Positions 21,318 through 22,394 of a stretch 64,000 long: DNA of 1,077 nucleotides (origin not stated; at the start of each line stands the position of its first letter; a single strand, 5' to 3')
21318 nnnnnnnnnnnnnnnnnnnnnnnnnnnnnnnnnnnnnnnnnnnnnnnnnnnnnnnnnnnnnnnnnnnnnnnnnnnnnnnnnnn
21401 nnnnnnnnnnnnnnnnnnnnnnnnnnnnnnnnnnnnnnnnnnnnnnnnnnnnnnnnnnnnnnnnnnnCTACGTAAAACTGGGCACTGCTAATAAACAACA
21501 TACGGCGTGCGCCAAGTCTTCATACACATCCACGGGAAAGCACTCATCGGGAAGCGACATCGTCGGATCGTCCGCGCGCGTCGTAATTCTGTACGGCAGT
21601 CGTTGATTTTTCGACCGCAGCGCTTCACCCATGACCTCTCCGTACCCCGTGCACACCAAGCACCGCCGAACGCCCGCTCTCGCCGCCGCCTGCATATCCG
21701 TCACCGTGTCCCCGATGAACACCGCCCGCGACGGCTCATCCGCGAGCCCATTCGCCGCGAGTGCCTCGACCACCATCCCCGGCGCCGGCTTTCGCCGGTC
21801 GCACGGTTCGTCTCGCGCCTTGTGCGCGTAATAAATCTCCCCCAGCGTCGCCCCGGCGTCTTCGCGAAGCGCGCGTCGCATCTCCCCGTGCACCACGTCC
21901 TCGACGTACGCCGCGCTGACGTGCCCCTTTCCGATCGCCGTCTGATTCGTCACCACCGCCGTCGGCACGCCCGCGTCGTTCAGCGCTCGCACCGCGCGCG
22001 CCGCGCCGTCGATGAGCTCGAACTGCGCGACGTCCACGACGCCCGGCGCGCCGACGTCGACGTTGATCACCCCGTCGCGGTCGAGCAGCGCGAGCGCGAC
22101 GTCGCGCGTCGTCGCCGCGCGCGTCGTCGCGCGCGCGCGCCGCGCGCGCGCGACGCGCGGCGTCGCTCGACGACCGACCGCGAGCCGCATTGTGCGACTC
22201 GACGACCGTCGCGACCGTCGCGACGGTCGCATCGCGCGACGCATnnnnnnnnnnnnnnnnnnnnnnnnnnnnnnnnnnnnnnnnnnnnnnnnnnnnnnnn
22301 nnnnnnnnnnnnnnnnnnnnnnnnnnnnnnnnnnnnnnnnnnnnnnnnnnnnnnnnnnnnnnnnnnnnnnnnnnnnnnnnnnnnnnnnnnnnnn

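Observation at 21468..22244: Bacterial-type GmhB/HisB-N HAD phosphatase encoded in a eukaryotic nuclear genome with an organelle-style presequence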

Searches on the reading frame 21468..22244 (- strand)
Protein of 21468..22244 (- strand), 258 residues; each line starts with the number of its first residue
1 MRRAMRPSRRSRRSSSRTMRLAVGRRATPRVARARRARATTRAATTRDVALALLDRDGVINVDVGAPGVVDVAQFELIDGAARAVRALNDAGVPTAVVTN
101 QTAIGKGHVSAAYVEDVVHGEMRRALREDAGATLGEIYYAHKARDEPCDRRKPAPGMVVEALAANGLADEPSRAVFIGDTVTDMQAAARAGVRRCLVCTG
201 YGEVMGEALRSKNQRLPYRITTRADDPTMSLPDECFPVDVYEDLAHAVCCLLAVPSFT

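Call 4: search_protein_families(library=pfam, proteins=[window:21468-22244:-], max_evalue=0.1)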
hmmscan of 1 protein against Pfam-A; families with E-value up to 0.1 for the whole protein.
window:21468-22244:- (258 aa): 5 families
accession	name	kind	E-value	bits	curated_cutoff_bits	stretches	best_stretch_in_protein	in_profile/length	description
PF00702.32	Hydrolase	-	2.8e-12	47.9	26.4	1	46-191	67-191/191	haloacid dehalogenase-like hydrolase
PF13242.12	Hydrolase_like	-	3.3e-11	43.4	22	1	150-201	2-52/75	HAD-hyrolase-like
PF13419.12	HAD_2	-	2.6e-09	37.9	23.8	1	146-197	129-178/178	Haloacid dehalogenase-like hydrolase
PF12710.13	HAD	-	7.2e-06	27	27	1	24-187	36-188/189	haloacid dehalogenase-like hydrolase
PF13344.12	Hydrolase_6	-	9.7e-05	22.8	27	1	53-104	2-42/101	Haloacid dehalogenase-like hydrolase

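Call 5: search_protein_families(library=ncbifam, proteins=[window:21468-22244:-], max_evalue=0.1)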
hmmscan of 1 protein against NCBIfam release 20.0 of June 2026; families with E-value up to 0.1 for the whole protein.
window:21468-22244:- (258 aa): 29 families (the best 25 are shown)
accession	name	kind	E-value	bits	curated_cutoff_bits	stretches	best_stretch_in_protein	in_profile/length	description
NF006506.0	PRK08942.1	equivalog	1.6e-32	112.5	178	1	51-204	5-154/182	D-glycero-beta-D-manno-heptose 1,7-bisphosphate 7-phosphatase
TIGR01656.1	Histidinol-ppas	subfamily_domain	1.3e-28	99.7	84.15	1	53-195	4-143/149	histidinol-phosphate phosphatase domain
TIGR00213.1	GmhB_yaeD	subfamily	6.8e-22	78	149.6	1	53-199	5-151/176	D-glycero-beta-D-manno-heptose 1,7-bisphosphate 7-phosphatase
TIGR01662.1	HAD-SF-IIIA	subfamily_domain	3e-20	72.8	44.6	1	51-197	2-138/141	HAD-IIIA family hydrolase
NF050049.1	HBPPhtaseGmhB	domain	7.1e-15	55.2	250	1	53-196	7-142/171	D-glycero-alpha-D-manno-heptose-1,7-bisphosphate 7-phosphatase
NF005264.0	PRK06769.1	equivalog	1.4e-14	54.3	217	1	52-212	7-151/175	HAD-IIIA family hydrolase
TIGR01449.2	PGP_bact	equivalog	5.3e-10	39.2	180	1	149-204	138-191/213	phosphoglycolate phosphatase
NF003937.0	PRK05446.1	equivalog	7.3e-10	38.4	443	1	53-195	7-146/355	bifunctional histidinol-phosphatase/imidazoleglycerol-phosphate dehydratase HisB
TIGR01460.1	HAD-SF-IIA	subfamily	2.7e-08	33.9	100.15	1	152-200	197-246/246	HAD-IIA family hydrolase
TIGR01261.1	hisB_Nterm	equivalog_domain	2.7e-08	33.5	140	1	53-193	5-142/161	histidinol-phosphatase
TIGR03351.1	PhnX-like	hypoth_equivalog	5.6e-07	29.7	218.9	1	149-200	142-193/220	phosphonatase-like hydrolase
TIGR01454.1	AHBA_synth_RP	hypoth_equivalog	1.9e-05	24.4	246.65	1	145-194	125-171/205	AHBA synthesis associated protein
NF009695.0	PRK13222.1-2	equivalog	2.4e-05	23.9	225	1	149-212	147-206/226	phosphoglycolate phosphatase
TIGR01422.2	phosphonatase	equivalog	2.8e-05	23.5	220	1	151-200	154-202/251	phosphonoacetaldehyde hydrolase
NF053830.1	RUBPPhHalo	equivalog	0.00012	21.8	330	0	73-103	100-130/234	ribulose-1,5-bisphosphate 5-phosphatase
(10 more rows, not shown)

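Call 6: search_solved_structures(query=window:21468-22244:-, max_evalue=0.01, show_alignments=3)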
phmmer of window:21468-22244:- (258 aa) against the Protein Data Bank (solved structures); distinct sequences matched with E-value up to 0.01: 8.
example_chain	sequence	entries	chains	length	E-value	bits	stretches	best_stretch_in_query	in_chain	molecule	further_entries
4pnh_A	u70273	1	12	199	1.6e-21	80.4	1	48-203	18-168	D,D-heptose 1,7-bisphosphate phosphatase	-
2gmw_A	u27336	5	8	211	1e-16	64.7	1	47-200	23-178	D,D-heptose 1,7-bisphosphate phosphatase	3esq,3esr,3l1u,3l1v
3l8e_A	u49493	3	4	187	1.1e-16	64.5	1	48-200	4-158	D,D-heptose 1,7-bisphosphate phosphatase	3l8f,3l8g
2o2x_A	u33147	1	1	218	3.6e-16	62.9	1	52-204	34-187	hypothetical protein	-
3l8h_A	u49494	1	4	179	1.1e-15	61.2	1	51-203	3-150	Putative haloacid dehalogenase-like hydrolase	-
2fpr_A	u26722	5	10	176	4.4e-05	26.6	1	53-193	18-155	Histidine biosynthesis bifunctional protein hisB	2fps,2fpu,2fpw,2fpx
2yy6_A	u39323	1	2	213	6.1e-05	26.1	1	149-204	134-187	phosphoglycolate phosphatase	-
2nyv_A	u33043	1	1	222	6.6e-05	26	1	149-204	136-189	Phosphoglycolate phosphatase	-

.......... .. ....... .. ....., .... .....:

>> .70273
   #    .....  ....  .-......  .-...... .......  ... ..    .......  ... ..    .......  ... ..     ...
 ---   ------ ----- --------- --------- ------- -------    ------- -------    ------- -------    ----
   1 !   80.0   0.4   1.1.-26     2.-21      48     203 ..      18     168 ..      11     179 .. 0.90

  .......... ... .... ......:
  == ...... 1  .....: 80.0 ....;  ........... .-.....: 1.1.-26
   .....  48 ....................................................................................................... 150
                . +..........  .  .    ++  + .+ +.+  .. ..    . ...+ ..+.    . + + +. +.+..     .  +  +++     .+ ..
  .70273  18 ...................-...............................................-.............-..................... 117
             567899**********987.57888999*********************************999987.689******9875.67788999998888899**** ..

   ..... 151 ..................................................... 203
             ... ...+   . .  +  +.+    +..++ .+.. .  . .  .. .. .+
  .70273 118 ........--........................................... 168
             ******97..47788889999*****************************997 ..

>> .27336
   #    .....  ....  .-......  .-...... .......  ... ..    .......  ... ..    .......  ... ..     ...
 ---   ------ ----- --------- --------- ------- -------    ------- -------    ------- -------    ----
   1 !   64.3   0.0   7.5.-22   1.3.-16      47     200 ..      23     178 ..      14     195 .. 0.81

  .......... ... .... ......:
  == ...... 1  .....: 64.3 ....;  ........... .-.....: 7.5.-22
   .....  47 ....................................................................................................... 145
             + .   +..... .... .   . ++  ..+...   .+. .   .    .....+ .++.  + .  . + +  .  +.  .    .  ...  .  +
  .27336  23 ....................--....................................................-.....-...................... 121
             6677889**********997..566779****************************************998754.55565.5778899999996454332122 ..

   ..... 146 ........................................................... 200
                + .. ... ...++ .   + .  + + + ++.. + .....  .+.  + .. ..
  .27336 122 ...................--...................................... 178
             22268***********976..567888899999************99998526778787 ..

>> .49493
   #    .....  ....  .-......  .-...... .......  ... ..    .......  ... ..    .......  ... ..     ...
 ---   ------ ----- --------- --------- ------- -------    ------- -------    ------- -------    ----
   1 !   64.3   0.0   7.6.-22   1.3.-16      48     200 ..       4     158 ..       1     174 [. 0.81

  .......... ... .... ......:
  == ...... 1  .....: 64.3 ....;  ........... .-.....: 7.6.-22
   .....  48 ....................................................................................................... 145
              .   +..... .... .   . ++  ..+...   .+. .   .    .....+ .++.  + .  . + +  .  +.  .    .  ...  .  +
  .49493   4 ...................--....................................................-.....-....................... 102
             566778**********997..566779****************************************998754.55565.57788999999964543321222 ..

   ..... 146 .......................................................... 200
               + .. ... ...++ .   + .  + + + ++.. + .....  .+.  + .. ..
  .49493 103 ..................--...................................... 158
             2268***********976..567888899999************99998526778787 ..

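Call 7: find_homologous_proteins(query=window:21468-22244:-, max_evalue=0.00001)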
Query window:21468-22244:- (258 aa): 293 proteins with E <= 0.00001 among 8000 candidates; the best 120 are listed.
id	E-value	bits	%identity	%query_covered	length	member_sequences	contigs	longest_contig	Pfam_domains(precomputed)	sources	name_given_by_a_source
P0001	6.3e-149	512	99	93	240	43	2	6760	PF13419.13,PF00702.33,PF13242.13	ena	-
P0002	8.1e-144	495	97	93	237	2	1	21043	PF13419.13,PF00702.33,PF13242.13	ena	-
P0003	1.6e-105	370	99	65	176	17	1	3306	PF13419.13,PF00702.33,PF13242.13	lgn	-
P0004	1.6e-87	311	70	79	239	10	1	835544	PF13419.13,PF00702.33,PF13242.13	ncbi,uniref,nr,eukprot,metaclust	ncbi:HAD-superfamily hydrolase,subfamily IIIA [Ostreococcus tauri]|uniref:D,D-heptose 1,7-bisphospha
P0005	4.6e-84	300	66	86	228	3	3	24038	PF13419.13,PF00702.33,PF13242.13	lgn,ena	-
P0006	4.5e-81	290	67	88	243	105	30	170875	PF13419.13,PF00702.33,PF13242.13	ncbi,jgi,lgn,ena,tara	jgi:D-glycero-D-manno-heptose 1,7-bisphosphate phosphatase|tara:strand:+ start:1982 stop:2713 length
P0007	3.8e-79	284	63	89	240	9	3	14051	PF13419.13,PF00702.33,PF13242.13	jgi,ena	-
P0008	4.9e-75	270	60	84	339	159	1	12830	PF13419.13,PF00702.33,PF13242.13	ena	-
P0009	2.5e-74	268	60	81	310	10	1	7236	PF13419.13,PF13344.13,PF00702.33,PF13242.13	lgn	-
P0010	3.5e-74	268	58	84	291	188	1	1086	PF13419.13,PF00702.33,PF13242.13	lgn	-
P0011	6.8e-74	267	59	88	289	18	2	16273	PF13419.13,PF00702.33,PF13242.13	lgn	-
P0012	9.2e-73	263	57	81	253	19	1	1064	PF13419.13,PF00702.33,PF13242.13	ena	-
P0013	9.0e-70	253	61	82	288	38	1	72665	PF13419.13,PF00702.33,PF13242.13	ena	-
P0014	2.2e-68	249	59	86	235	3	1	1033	PF13419.13,PF00702.33,PF13242.13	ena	-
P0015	2.2e-58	216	59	79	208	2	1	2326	PF13419.13,PF00702.33,PF13242.13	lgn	-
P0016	5.5e-43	165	46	77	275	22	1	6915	PF13419.13,PF00702.33,PF13242.13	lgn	-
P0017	6.9e-43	165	46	78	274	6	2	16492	PF13419.13,PF00702.33,PF13242.13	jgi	jgi:D-glycero-D-manno-heptose 1,7-bisphosphate phosphatase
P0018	1.1e-41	161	46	78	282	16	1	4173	PF13419.13,PF00702.33,PF13242.13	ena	-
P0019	2.8e-35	140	45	78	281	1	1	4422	PF13419.13,PF00702.33,PF13242.13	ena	-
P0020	1.6e-30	125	45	61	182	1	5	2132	PF13419.13,PF00702.33,PF08645.18,PF13242.13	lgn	-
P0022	4.9e-27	113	46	58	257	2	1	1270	PF13419.13,PF00702.33,PF13242.13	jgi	jgi:D-glycero-D-manno-heptose 1,7-bisphosphate phosphatase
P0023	5.4e-27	113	37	81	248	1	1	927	PF13419.13,PF00702.33,PF13242.13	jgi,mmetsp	mmetsp:Transcript_14549/g.28663 ORF Transcript_14549/g.28663 Transcript_14549/m.28663 type:complete 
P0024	2.9e-26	111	42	59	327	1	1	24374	PF13419.13,PF00702.33,PF08645.18,PF13242.13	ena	-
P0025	2.9e-25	107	39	79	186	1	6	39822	PF13419.13,PF00702.33,PF13242.13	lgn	-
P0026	3.3e-25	107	47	59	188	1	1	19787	PF13419.13,PF00702.33,PF13242.13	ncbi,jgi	jgi:D-glycero-D-manno-heptose 1,7-bisphosphate phosphatase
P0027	7.7e-25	106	41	61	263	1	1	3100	PF13419.13,PF00702.33,PF08645.18,PF13242.13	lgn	-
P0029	1.4e-23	102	42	59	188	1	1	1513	PF13419.13,PF00702.33,PF08645.18,PF13242.13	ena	-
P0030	6.0e-23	100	42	59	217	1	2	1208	PF13419.13,PF00702.33,PF08645.18,PF13242.13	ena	-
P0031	1.7e-22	98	43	62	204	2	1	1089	PF13419.13,PF00702.33,PF08645.18,PF13242.13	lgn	-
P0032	1.7e-21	95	47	56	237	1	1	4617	PF13419.13,PF00702.33,PF13242.13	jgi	-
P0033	6.3e-21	93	42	60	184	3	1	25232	PF13419.13,PF00702.33,PF08645.18,PF13242.13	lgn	-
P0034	1.7e-20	92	42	59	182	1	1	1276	PF13344.13,PF00702.33,PF08645.18,PF13242.13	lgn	-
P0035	1.8e-20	92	45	55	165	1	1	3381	PF13419.13,PF00702.33,PF08645.18,PF13242.13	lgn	-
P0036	5.7e-20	90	41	59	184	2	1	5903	PF13419.13,PF00702.33,PF13242.13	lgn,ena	-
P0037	9.7e-20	89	41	73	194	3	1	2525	PF13419.13,PF00702.33,PF13242.13,PF12710.14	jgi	jgi:D-glycero-D-manno-heptose 1,7-bisphosphate phosphatase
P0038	1.2e-19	89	39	64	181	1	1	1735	PF13419.13,PF13344.13,PF00702.33,PF08645.18,PF13242.13,PF12710.14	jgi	-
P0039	3.3e-19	88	41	74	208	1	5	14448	PF13419.13,PF13344.13,PF00702.33,PF13242.13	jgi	jgi:D-glycero-D-manno-heptose 1,7-bisphosphate phosphatase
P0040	4.0e-19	87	45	56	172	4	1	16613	PF13419.13,PF00702.33,PF13242.13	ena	-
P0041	4.2e-19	87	43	58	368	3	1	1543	PF01380.28,PF13344.13,PF00702.33,PF13580.12,PF13242.13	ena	-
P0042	4.2e-19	87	36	64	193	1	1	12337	PF13419.13,PF00702.33,PF08645.18,PF13242.13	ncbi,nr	ncbi:MAG: HAD family hydrolase [Desulfobacterota bacterium]|nr:HAD family hydrolase [Thermodesulfoba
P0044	9.3e-19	86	41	60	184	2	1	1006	PF13419.13,PF00702.33,PF13242.13,PF12710.14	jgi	jgi:D-glycero-D-manno-heptose 1,7-bisphosphate phosphatase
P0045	9.6e-19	86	41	58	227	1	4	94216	PF13419.13,PF00702.33,PF13242.13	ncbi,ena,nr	ncbi:MAG: HAD-IIIA family hydrolase [Chloroflexi bacterium]|nr:HAD-IIIA family hydrolase [Chloroflex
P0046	1.1e-18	86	42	59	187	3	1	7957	PF13419.13,PF00702.33,PF08645.18,PF13242.13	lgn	-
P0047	1.4e-18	86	37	59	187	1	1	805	PF13419.13,PF00702.33,PF08645.18,PF13242.13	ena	-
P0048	1.9e-18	85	36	58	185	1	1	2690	PF13419.13,PF00702.33,PF13242.13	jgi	jgi:D-glycero-D-manno-heptose 1,7-bisphosphate phosphatase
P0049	5.3e-18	84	36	59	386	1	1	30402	PF13419.13,PF13344.13,PF00702.33,PF13580.12,PF13242.13,PF12710.14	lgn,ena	-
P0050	6.8e-18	83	39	59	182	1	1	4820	PF13419.13,PF13344.13,PF00702.33,PF08645.18,PF13242.13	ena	-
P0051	7.2e-18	83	44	59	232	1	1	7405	PF13419.13,PF00702.33,PF13242.13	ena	-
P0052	7.7e-18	83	38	63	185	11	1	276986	PF13419.13,PF13344.13,PF00702.33,PF08645.18,PF13242.13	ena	-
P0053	8.4e-18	83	38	60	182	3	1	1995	PF13419.13,PF00702.33,PF08645.18,PF13242.13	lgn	-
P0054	1.0e-17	83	40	60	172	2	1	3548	PF13419.13,PF00702.33,PF08645.18,PF13242.13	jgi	jgi:D-glycero-D-manno-heptose 1,7-bisphosphate phosphatase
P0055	1.4e-17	82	42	51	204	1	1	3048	PF13419.13,PF00702.33,PF13242.13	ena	-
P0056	1.5e-17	82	42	51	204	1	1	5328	PF13419.13,PF00702.33,PF13242.13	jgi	-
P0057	1.6e-17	82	42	60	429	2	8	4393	PF13419.13,PF00702.33,PF01553.27,PF13242.13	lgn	-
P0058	1.7e-17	82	39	63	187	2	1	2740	PF13419.13,PF00702.33,PF08645.18,PF13242.13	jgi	jgi:D-glycero-D-manno-heptose 1,7-bisphosphate phosphatase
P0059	1.8e-17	82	37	60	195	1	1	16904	PF13419.13,PF00702.33,PF08645.18,PF13242.13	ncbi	ncbi:MAG: HAD-IIIA family hydrolase [Pseudomonadota bacterium]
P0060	2.8e-17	81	38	64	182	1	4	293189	PF13419.13,PF00702.33,PF13242.13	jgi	jgi:D-glycero-D-manno-heptose 1,7-bisphosphate phosphatase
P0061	3.8e-17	81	41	60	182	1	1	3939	PF13419.13,PF00702.33,PF13242.13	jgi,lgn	jgi:D-glycero-D-manno-heptose 1,7-bisphosphate phosphatase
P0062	5.2e-17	80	39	53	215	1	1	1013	PF13419.13,PF00702.33,PF08645.18,PF13242.13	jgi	jgi:D-glycero-D-manno-heptose 1,7-bisphosphate phosphatase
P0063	6.7e-17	80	40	60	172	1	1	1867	PF13419.13,PF00702.33,PF13242.13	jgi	jgi:D-glycero-D-manno-heptose 1,7-bisphosphate phosphatase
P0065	8.2e-17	80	37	66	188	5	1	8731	PF00702.33,PF08645.18,PF13242.13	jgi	jgi:D-glycero-D-manno-heptose 1,7-bisphosphate phosphatase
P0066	1.2e-16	79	42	59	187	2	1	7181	PF13419.13,PF00702.33,PF08645.18,PF13242.13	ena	-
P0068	1.2e-16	79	40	59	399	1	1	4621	PF00483.30,PF13419.13,PF00702.33,PF13242.13,PF12804.14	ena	-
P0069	1.3e-16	79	39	61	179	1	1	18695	PF13419.13,PF00702.33,PF08645.18,PF13242.13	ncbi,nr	ncbi:MAG TPA: D-glycero-beta-D-manno-heptose 1,7-bisphosphate 7-phosphatase [Gammaproteobacteria bac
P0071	1.7e-16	79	36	80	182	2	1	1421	PF13419.13,PF00702.33,PF13242.13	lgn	-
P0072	2.0e-16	79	36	64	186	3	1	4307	PF13419.13,PF00702.33,PF08645.18,PF13242.13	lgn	-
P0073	2.1e-16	78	36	64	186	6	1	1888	PF13419.13,PF00702.33,PF08645.18,PF13242.13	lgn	-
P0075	2.8e-16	78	39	59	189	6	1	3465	PF13419.13,PF00702.33,PF13242.13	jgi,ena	-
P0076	2.8e-16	78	37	59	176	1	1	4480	PF13419.13,PF00702.33,PF08645.18,PF13242.13,PF12710.14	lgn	-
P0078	3.3e-16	78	35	64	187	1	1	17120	PF00702.33,PF08645.18,PF13242.13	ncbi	-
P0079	3.8e-16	78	38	58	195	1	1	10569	PF13419.13,PF00702.33,PF08645.18,PF13242.13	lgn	-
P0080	3.9e-16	78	40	58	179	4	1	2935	PF13419.13,PF00702.33,PF13242.13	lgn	-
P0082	4.7e-16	77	37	61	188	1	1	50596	PF13419.13,PF13344.13,PF00702.33,PF08645.18,PF13242.13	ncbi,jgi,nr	ncbi:MAG: D-glycero-beta-D-manno-heptose 1,7-bisphosphate 7-phosphatase [Gammaproteobacteria bacteri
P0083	5.1e-16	77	34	65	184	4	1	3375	PF13419.13,PF00702.33,PF08645.18,PF13242.13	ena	-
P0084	5.6e-16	77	36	59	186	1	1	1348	PF00702.33,PF08645.18,PF13242.13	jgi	jgi:D-glycero-D-manno-heptose 1,7-bisphosphate phosphatase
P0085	6.3e-16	77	35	72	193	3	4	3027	PF00702.33,PF08645.18,PF13242.13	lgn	-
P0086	6.7e-16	77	39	58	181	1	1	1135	PF00702.33,PF13242.13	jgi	-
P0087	7.5e-16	77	36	55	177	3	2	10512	PF13419.13,PF00702.33,PF08645.18,PF13242.13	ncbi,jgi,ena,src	-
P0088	7.6e-16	77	40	57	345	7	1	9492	PF13419.13,PF00702.33,PF01467.33,PF08645.18,PF13242.13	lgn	-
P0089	8.7e-16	76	40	59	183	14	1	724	PF13419.13,PF00702.33,PF08645.18,PF13242.13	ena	-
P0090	9.3e-16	76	36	59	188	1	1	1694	PF00702.33,PF08645.18,PF13242.13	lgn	-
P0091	9.8e-16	76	33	79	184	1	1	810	PF13419.13,PF00702.33,PF13242.13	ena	-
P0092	1.0e-15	76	38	61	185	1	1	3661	PF13419.13,PF00702.33,PF08645.18,PF13242.13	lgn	-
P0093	1.1e-15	76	37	62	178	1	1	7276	PF13419.13,PF00702.33,PF08645.18,PF13242.13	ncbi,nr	ncbi:MAG TPA: D-glycero-beta-D-manno-heptose 1,7-bisphosphate 7-phosphatase [Gammaproteobacteria bac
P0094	1.2e-15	76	36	64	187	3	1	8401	PF13419.13,PF00702.33,PF08645.18,PF13242.13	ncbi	-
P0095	1.3e-15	76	36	59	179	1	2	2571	PF13419.13,PF00702.33,PF08645.18,PF13242.13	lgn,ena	-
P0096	1.4e-15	76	36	64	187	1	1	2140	PF13419.13,PF00702.33,PF08645.18,PF13242.13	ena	-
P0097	1.7e-15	75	37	60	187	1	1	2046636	PF00702.33,PF13242.13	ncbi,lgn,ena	-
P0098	2.2e-15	75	38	59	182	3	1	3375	PF13419.13,PF00702.33,PF08645.18,PF13242.13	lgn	-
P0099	2.8e-15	75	36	57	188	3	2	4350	PF13419.13,PF00702.33,PF08645.18,PF13242.13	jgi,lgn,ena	-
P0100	3.0e-15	75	39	60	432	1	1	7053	PF13419.13,PF00702.33,PF08645.18,PF01553.27,PF13242.13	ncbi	-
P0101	3.1e-15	75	38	59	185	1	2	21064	PF13419.13,PF00702.33,PF13242.13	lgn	-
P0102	3.2e-15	75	36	62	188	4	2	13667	PF13419.13,PF00702.33,PF08645.18,PF13242.13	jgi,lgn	jgi:D-glycero-D-manno-heptose 1,7-bisphosphate phosphatase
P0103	3.8e-15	74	37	58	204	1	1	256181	PF13419.13,PF00702.33,PF13242.13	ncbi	ncbi:MAG: D-glycero-beta-D-manno-heptose 1,7-bisphosphate 7-phosphatase [Actinomycetota bacterium]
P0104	3.8e-15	74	35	61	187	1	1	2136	PF00702.33,PF08645.18,PF13242.13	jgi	jgi:D-glycero-D-manno-heptose 1,7-bisphosphate phosphatase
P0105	4.1e-15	74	36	59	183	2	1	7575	PF13419.13,PF00702.33,PF08645.18,PF13242.13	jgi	-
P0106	4.3e-15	74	40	59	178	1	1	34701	PF13419.13,PF00702.33,PF13242.13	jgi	jgi:D-glycero-D-manno-heptose 1,7-bisphosphate phosphatase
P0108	4.7e-15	74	34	79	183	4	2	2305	PF13419.13,PF13344.13,PF00702.33,PF08645.18,PF13242.13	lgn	-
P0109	5.8e-15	74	41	50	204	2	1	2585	PF13419.13,PF00702.33,PF13242.13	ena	-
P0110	6.2e-15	74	40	59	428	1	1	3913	PF13419.13,PF00702.33,PF08645.18,PF01553.27,PF13242.13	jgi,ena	-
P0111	6.3e-15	74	35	59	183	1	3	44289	PF13419.13,PF00702.33,PF08645.18,PF13242.13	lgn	-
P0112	6.5e-15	74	38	59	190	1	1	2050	PF13419.13,PF00702.33,PF08645.18,PF13242.13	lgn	-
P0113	6.7e-15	74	33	64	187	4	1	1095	PF13419.13,PF00702.33,PF08645.18,PF13242.13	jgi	jgi:D-glycero-D-manno-heptose 1,7-bisphosphate phosphatase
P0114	6.9e-15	73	42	57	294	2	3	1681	PF13419.13,PF00702.33,PF13242.13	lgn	-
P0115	7.9e-15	73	41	50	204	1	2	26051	PF13419.13,PF00702.33,PF13242.13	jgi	jgi:D-glycero-D-manno-heptose 1,7-bisphosphate phosphatase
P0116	8.4e-15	73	36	61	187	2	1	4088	PF00702.33,PF13242.13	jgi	jgi:D-glycero-D-manno-heptose 1,7-bisphosphate phosphatase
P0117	8.9e-15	73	35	64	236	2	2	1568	PF13419.13,PF00702.33,PF13242.13,PF12710.14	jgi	jgi:histidinol-phosphate phosphatase family protein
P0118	9.0e-15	73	38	62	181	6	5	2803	PF13419.13,PF00702.33,PF08645.18,PF13242.13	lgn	-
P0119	9.7e-15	73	37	59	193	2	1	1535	PF13419.13,PF00702.33,PF08645.18,PF13242.13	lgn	-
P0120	1.0e-14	73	35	66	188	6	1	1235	PF00702.33,PF08645.18,PF13242.13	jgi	jgi:D-glycero-D-manno-heptose 1,7-bisphosphate phosphatase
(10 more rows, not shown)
